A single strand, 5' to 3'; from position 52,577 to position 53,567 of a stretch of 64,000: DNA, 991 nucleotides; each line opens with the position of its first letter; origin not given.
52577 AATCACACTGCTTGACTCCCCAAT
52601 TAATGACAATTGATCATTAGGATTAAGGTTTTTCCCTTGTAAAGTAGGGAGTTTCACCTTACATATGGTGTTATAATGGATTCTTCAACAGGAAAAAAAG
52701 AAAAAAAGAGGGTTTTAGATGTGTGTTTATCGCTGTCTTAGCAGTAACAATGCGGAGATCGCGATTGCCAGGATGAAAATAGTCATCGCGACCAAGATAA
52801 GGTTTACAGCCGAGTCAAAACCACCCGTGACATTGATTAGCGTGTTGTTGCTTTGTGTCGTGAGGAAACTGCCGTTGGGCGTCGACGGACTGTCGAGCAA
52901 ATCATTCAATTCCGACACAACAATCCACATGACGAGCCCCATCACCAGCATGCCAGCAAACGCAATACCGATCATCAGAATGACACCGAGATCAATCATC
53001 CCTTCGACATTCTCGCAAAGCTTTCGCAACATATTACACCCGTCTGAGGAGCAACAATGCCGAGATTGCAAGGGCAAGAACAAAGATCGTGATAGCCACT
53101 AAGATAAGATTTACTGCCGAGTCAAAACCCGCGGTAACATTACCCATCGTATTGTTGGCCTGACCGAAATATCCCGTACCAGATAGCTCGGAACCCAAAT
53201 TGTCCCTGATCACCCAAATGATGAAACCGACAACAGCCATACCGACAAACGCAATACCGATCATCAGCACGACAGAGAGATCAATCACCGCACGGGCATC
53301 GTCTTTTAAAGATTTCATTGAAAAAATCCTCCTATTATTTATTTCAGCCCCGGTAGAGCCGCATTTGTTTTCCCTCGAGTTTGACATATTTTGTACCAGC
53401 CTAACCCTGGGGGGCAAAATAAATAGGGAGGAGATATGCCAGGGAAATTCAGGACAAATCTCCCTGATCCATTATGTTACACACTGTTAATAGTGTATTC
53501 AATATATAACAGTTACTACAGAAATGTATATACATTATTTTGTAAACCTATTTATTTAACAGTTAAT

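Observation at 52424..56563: Compact integrase-bearing island wedged between host genes: candidate cryptic provirus or satellite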

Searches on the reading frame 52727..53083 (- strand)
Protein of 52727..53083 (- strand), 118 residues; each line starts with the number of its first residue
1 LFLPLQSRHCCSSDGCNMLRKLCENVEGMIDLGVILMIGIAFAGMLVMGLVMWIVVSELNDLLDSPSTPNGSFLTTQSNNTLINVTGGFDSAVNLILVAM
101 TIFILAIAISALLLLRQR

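Call 8: search_protein_families(library=pfam, max_evalue=0.1, proteins=[window:52727-53083:-])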
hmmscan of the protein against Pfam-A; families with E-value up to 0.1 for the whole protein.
window:52727-53083:- (118 aa): 2 families
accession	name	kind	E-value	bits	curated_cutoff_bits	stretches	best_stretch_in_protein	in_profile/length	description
PF01741.23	MscL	-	0.0052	17.6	27.4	1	29-109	14-95/123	Large-conductance mechanosensitive channel, MscL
PF01616.22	Orbi_NS3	-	0.025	14.6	27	1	17-108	63-141/179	Orbivirus NS3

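Call 9: search_protein_families(library=phrogs, max_evalue=0.1, proteins=[window:52727-53083:-])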
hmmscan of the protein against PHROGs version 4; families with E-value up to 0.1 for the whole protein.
window:52727-53083:- (118 aa): 0 families

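Call 33: search_solved_structures(query=A3, max_evalue=10, show_alignments=3)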
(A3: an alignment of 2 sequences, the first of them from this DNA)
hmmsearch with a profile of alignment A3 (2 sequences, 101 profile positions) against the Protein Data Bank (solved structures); distinct sequences matched with E-value up to 10: 1.
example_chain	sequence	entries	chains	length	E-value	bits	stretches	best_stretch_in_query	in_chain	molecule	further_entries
9hd7_U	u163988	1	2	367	0.033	17.4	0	22-58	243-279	Chloroplast PsbY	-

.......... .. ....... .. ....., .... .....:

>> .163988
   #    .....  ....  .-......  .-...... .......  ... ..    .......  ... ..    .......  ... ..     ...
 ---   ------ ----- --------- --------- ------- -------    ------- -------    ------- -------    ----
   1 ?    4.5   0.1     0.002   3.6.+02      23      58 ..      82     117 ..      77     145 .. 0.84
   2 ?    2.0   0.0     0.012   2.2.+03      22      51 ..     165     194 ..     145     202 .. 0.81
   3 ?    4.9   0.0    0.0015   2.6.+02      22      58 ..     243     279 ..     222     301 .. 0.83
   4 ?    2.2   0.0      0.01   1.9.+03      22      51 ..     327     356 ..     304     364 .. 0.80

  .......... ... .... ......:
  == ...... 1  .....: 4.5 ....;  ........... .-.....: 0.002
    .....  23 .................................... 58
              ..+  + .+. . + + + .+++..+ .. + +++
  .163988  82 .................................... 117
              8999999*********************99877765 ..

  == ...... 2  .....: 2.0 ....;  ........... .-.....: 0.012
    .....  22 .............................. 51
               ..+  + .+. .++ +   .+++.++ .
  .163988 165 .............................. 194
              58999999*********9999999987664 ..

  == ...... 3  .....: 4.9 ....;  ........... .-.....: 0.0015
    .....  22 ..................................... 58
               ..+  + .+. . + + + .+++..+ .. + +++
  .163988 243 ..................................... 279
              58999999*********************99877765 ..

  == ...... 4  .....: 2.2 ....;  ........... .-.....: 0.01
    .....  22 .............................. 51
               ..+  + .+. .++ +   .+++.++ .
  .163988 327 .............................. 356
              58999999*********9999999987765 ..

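Call 34: find_homologous_proteins(query=A3, max_evalue=0.01)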
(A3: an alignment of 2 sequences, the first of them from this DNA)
Query A3 (2 sequences) (101 aa, profile of the alignment): 629 proteins with E <= 0.01 among 1149 candidates; the best 120 are listed.
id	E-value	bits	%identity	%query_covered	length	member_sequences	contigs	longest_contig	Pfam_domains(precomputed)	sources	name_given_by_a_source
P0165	4.7e-41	157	58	99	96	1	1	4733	-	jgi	-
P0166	6.3e-38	147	68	100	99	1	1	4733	-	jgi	-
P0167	5.6e-37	144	53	99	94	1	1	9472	-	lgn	-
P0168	4.3e-36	141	63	100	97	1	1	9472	-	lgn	-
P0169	1.1e-30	123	53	99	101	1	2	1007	-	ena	-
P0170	2.7e-30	122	54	99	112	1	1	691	-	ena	-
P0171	4.5e-30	121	53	99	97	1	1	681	-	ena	-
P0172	6.7e-30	121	52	99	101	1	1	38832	-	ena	-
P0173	2.8e-29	119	52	99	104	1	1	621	-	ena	-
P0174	3.5e-29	119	52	99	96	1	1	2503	-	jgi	jgi:H+/gluconate symporter-like permease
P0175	5.8e-29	118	55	99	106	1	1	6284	-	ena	-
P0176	5.8e-29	118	52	99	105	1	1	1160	-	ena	-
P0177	6.4e-29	118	50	80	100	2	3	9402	-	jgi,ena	-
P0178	6.6e-29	118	53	97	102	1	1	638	-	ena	-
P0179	2.3e-28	116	54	99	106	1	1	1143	-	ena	-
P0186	5.4e-28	115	50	99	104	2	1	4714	-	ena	-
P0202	7.4e-27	111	52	100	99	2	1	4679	-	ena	-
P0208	8.9e-27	111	56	99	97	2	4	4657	-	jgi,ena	-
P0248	1.4e-25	107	53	99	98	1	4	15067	-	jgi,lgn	jgi:hypothetical protein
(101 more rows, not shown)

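Call 35: find_encoding_contigs(protein=P0165, flank=10000, max_places=3)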
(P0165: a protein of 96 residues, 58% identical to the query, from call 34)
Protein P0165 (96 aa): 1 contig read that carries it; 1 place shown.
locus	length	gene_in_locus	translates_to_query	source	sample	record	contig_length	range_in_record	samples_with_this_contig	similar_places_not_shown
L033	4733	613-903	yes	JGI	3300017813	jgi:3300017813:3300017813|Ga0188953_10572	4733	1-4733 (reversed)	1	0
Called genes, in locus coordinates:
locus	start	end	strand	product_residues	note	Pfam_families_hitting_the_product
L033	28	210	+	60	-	-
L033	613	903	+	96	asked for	-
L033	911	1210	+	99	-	-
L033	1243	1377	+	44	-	-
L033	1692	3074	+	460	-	PF00589:Phage_integrase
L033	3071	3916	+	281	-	PF09250:Prim-Pol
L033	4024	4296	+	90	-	-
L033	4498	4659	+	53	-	-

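Call 36: find_encoding_contigs(protein=P0167, flank=10000, max_places=3)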
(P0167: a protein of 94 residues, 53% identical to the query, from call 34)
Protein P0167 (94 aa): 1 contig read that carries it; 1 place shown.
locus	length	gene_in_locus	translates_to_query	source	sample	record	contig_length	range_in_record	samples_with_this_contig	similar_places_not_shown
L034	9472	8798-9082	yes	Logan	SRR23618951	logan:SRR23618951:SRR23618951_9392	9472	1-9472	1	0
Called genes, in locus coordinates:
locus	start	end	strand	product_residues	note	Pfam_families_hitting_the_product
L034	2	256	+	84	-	?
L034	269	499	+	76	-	-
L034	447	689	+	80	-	-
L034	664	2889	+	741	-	-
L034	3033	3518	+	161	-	-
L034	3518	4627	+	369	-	-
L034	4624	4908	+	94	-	-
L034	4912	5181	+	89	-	-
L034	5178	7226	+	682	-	-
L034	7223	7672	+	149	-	-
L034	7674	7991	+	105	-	-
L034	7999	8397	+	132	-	-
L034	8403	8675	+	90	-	-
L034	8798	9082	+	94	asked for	-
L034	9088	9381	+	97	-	-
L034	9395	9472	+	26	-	?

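Call 37: find_encoding_contigs(protein=P0172, flank=10000, max_places=3)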
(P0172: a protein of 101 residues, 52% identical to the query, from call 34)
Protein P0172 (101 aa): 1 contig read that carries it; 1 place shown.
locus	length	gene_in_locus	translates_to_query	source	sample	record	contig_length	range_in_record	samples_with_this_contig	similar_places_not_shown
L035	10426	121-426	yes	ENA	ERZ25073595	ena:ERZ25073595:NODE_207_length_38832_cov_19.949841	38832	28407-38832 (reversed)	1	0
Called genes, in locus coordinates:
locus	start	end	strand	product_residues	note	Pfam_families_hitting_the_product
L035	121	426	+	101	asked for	-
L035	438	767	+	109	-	-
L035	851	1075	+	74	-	-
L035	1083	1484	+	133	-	-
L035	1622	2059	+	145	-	PF13489:Methyltransf_23, PF13847:Methyltransf_31 (faint), PF08242:Methyltransf_12 (weak)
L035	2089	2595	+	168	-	-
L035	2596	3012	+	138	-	-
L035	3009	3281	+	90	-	-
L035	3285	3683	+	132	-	-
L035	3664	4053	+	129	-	-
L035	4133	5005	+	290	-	-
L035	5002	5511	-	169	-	-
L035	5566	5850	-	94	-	-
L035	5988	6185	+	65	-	-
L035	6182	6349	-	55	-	-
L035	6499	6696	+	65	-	-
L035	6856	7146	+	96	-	-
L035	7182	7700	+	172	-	PF08241:Methyltransf_11 (weak), PF13489:Methyltransf_23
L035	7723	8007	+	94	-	-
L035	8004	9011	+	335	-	PF13495:Phage_int_SAM_4 (weak), PF00589:Phage_integrase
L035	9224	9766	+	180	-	-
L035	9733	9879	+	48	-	-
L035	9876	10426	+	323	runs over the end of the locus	PF01555:N6_N4_Mtase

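Call 65: find_encoding_contigs(protein=P0208, flank=10000, max_places=4)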
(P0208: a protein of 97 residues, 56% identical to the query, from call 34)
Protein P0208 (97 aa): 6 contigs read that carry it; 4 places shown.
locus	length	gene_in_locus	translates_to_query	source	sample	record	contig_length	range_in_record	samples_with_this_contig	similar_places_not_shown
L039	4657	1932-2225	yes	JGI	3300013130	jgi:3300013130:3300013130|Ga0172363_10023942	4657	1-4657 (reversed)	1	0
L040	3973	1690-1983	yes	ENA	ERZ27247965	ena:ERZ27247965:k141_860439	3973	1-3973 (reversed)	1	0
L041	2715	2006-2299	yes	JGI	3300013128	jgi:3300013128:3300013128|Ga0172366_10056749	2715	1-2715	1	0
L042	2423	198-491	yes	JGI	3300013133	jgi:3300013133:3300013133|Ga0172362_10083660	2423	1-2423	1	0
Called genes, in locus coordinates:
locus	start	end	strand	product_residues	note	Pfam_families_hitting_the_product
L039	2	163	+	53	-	?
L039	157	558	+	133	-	-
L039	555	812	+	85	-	-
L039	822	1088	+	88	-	-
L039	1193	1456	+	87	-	-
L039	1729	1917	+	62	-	-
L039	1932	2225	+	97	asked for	-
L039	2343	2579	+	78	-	-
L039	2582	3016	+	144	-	-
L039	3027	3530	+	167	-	-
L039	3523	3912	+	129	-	-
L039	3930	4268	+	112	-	-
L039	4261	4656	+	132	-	?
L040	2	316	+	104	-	?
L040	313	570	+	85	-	-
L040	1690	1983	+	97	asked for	-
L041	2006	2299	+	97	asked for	-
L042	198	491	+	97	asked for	-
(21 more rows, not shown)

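Call 66: find_encoding_contigs(protein=P0186, flank=10000, max_places=3)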
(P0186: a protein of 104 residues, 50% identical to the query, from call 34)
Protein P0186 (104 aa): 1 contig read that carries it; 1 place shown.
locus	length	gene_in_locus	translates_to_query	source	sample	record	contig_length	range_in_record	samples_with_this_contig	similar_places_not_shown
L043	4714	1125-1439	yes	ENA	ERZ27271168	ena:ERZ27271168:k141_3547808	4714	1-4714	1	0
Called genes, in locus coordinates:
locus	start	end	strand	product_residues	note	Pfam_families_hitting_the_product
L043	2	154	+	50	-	?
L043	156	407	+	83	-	-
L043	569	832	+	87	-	-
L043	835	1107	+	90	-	-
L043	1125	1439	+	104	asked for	-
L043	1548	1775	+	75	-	-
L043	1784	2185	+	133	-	-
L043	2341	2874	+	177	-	-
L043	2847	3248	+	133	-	-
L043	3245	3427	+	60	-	-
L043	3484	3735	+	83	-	-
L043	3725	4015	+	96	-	-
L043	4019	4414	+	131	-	-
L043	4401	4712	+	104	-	?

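Call 67: find_encoding_contigs(protein=P0202, flank=10000, max_places=3)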
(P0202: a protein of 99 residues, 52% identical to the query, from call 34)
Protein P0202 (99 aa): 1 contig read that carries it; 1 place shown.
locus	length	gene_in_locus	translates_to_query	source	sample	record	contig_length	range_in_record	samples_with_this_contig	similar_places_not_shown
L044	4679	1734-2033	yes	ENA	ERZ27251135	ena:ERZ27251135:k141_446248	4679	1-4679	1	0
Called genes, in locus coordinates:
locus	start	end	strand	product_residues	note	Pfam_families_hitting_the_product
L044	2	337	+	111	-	?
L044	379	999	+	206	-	-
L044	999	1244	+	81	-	-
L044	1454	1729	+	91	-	-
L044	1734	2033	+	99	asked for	-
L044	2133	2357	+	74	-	-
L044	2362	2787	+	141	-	-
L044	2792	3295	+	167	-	-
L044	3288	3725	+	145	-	-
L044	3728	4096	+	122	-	-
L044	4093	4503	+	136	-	-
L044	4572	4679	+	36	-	?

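Call 87: find_encoding_contigs(protein=P0248, flank=10000, max_places=4)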
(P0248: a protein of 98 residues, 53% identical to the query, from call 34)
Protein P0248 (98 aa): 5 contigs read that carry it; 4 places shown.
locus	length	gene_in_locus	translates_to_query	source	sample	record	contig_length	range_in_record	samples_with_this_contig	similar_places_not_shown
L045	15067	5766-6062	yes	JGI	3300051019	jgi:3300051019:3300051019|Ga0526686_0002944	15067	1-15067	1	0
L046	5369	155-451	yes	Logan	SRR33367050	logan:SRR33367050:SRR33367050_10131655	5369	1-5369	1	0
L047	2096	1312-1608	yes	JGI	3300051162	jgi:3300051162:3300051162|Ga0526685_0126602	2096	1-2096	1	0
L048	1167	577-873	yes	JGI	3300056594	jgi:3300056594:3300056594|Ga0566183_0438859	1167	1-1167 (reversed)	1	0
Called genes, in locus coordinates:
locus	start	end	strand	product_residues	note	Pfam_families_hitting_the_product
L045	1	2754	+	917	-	?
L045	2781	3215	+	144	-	-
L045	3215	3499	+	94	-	-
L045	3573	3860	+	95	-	-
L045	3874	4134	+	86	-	-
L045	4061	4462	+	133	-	-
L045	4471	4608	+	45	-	-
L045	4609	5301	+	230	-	PF07460:NUMOD3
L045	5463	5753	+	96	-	-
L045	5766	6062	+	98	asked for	-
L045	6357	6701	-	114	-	PF01638:HxlR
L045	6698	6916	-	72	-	-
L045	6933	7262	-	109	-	-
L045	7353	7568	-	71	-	-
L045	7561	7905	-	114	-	-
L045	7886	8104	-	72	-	-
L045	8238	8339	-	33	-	-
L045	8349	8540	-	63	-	-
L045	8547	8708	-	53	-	-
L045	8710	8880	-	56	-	-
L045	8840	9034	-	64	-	-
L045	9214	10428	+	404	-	PF01609:DDE_Tnp_1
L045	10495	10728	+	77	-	-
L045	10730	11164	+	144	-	-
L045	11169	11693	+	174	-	-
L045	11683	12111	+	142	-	-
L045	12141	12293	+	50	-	-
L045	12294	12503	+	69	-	-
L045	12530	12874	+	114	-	-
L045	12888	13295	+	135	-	-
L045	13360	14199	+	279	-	-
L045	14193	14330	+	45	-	-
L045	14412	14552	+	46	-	-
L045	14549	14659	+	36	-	-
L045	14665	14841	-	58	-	-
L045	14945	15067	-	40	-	?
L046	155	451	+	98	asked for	-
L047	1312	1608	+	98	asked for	-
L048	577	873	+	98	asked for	-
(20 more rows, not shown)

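Call 91: search_protein_families(library=ncbifam, proteins=[L033:1692-3074:+], max_evalue=0.01)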
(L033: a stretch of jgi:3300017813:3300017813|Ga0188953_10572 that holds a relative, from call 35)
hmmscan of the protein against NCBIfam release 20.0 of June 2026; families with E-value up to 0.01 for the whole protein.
L033:1692-3074:+ (460 aa): 1 family
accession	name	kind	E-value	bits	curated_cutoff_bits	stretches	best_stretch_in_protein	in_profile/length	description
TIGR02225.1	recomb_XerD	equivalog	0.0036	16.7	329.6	0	226-361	141-273/290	site-specific tyrosine recombinase XerD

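Call 102: search_protein_families(library=phrogs, proteins=[L034:664-2889:+, L034:3518-4627:+, L034:5178-7226:+, L045:1-2754:+, L045:13360-14199:+, L035:4133-5005:+], max_evalue=0.01)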
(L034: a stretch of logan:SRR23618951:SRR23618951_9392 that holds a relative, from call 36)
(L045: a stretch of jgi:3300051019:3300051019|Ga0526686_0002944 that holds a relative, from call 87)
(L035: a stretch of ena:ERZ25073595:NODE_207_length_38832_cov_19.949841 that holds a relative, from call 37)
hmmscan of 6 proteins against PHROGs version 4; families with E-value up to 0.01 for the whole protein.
L034:664-2889:+ (741 aa): 0 families

L034:3518-4627:+ (369 aa): 0 families

L034:5178-7226:+ (682 aa): 0 families

L045:1-2754:+ (917 aa): 1 family
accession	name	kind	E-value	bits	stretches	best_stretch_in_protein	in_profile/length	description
phrog_7458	-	tail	0.00077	18.8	1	182-265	571-657/732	tail spike protein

L045:13360-14199:+ (279 aa): 1 family
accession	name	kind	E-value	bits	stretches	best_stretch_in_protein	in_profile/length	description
phrog_5484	-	DNA, RNA and nucleotide metabolism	4.4e-14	53.6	1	14-172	13-160/239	DnaA-like replication initiation protein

L035:4133-5005:+ (290 aa): 2 families
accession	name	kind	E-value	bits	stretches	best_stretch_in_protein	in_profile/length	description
phrog_5484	-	DNA, RNA and nucleotide metabolism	1.2e-17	65.3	1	13-232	10-222/239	DnaA-like replication initiation protein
phrog_11254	-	DNA, RNA and nucleotide metabolism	1.1e-09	39.1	1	33-203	89-243/293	DnaA-like replication initiation protein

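Call 103: search_protein_families(library=pfam, proteins=[L034:664-2889:+, L034:3518-4627:+, L034:5178-7226:+, L045:1-2754:+, L045:13360-14199:+, L035:4133-5005:+], max_evalue=0.01)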
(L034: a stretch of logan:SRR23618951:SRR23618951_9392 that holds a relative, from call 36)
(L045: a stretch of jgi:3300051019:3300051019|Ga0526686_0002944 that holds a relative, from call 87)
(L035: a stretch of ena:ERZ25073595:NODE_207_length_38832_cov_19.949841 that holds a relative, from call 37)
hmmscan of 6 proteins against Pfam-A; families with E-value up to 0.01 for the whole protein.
L034:664-2889:+ (741 aa): 0 families

L034:3518-4627:+ (369 aa): 0 families

L034:5178-7226:+ (682 aa): 0 families

L045:1-2754:+ (917 aa): 3 families
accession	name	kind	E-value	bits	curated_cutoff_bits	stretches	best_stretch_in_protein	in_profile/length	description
PF05048.19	NosD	-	1.4e-39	136.2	23.6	2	207-390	40-212/212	Periplasmic copper-binding protein (NosD)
PF13229.12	Beta_helix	-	1.5e-22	80.3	25.9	2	111-261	1-148/158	Right handed beta helix region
PF13620.12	CarboxypepD_reg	-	0.007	17.1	32.3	0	617-679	5-62/82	Carboxypeptidase regulatory-like domain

L045:13360-14199:+ (279 aa): 0 families

L035:4133-5005:+ (290 aa): 0 families

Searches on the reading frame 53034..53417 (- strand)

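Call 8: search_protein_families(library=pfam, max_evalue=0.1, proteins=[window:53034-53417:-])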
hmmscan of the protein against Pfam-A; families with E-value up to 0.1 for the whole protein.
window:53034-53417:- (127 aa): 0 families

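Call 9: search_protein_families(library=phrogs, max_evalue=0.1, proteins=[window:53034-53417:-])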
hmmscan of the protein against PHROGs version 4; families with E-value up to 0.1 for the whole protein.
window:53034-53417:- (127 aa): 1 family
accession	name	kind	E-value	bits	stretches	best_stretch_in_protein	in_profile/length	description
phrog_16966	-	unknown function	0.044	14.4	1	42-72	2-32/38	-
